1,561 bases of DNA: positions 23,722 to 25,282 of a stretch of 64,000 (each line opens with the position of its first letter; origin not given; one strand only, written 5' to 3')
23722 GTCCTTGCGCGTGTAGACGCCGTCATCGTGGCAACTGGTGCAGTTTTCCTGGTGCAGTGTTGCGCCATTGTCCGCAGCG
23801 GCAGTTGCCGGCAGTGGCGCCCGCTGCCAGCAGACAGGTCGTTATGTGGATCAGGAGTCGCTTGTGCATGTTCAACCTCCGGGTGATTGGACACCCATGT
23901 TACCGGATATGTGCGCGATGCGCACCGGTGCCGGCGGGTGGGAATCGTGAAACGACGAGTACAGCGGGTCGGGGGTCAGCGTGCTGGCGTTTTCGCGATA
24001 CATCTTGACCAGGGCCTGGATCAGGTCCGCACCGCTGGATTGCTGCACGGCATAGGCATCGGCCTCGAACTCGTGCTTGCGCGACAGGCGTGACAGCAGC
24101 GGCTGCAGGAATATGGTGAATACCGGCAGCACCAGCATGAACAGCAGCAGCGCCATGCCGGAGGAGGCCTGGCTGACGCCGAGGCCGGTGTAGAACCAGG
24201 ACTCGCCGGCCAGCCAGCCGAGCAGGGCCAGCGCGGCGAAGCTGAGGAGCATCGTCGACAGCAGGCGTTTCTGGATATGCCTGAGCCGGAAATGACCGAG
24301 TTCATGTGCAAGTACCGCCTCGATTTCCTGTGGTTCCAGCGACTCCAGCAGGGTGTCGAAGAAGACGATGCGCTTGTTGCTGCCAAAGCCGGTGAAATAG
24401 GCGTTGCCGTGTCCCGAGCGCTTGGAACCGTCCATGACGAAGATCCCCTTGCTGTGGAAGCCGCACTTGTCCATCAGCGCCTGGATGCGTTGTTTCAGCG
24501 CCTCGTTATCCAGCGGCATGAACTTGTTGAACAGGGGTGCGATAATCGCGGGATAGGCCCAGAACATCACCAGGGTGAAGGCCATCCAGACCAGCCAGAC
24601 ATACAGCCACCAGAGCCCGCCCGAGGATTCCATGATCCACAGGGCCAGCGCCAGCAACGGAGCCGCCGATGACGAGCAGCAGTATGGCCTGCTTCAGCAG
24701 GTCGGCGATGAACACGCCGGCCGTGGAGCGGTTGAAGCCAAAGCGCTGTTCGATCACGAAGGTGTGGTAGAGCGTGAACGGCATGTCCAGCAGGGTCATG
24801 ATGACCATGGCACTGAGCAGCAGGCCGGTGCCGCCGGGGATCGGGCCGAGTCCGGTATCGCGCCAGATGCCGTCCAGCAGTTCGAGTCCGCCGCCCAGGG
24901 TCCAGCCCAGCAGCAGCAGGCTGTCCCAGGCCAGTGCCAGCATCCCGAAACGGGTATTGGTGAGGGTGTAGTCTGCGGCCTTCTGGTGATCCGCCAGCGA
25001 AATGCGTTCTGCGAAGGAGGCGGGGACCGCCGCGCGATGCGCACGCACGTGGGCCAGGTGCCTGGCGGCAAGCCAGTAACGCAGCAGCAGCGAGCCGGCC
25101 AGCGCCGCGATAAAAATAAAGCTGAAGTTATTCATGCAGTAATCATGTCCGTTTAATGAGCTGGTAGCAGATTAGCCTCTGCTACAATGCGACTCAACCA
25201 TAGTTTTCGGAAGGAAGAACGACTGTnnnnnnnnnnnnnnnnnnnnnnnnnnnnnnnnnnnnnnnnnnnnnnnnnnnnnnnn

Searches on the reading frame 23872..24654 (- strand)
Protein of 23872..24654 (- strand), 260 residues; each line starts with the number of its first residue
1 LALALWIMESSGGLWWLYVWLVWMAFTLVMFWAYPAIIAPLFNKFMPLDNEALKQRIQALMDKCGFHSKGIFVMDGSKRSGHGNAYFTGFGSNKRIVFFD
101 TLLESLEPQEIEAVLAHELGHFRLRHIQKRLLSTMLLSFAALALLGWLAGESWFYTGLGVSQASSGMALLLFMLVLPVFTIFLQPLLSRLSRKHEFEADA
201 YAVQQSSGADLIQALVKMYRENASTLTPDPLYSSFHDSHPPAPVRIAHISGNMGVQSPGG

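Call 26: search_protein_families(library=ncbifam, max_evalue=1e-8, proteins=[window:23872-24654:-])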
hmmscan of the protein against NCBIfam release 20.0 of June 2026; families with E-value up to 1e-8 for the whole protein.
window:23872-24654:- (260 aa): 7 families
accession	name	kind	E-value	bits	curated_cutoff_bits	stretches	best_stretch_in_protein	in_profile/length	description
NF002775.0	PRK02870.1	equivalog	6.1e-15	55.3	285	1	82-224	143-284/338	zinc metalloprotease HtpX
NF003425.0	PRK04897.1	equivalog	1.9e-14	53.6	355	1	83-229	108-261/298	zinc metalloprotease HtpX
NF002669.0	PRK02391.1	equivalog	1e-12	47.8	341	1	52-218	78-239/298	zinc metalloprotease HtpX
NF002826.0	PRK03001.1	equivalog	6e-12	45.3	369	1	53-223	70-231/285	zinc metalloprotease HtpX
NF002322.0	PRK01265.1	equivalog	2e-11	43.9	275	1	92-222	121-251/325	zinc metalloprotease HtpX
NF003965.0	PRK05457.1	equivalog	2.3e-10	40.3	245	1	80-224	102-246/285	protease HtpX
NF002363.0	PRK01345.1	equivalog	6.7e-10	38.5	422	1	49-219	65-227/318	zinc metalloprotease HtpX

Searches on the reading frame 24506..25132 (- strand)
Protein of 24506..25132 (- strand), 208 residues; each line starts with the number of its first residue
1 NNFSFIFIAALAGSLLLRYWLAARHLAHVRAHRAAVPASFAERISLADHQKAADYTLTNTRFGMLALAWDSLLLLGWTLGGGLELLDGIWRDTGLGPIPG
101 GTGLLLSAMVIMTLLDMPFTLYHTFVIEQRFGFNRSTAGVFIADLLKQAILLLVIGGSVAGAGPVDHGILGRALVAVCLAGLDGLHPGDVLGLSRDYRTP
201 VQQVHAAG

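Call 26: search_protein_families(library=ncbifam, max_evalue=1e-8, proteins=[window:24506-25132:-])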
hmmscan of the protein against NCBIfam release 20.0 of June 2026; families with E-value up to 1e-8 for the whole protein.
window:24506-25132:- (208 aa): 0 families

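Call 49: search_protein_families(library=pfam, max_evalue=0.00001, proteins=[window:24506-25132:-])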
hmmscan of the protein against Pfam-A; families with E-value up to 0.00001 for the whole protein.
window:24506-25132:- (208 aa): 1 family
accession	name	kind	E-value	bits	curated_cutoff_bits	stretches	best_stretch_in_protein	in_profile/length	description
PF16491.10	Peptidase_M48_N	-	6.9e-36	124.2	27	1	26-159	2-135/179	CAAX prenyl protease N-terminal, five membrane helices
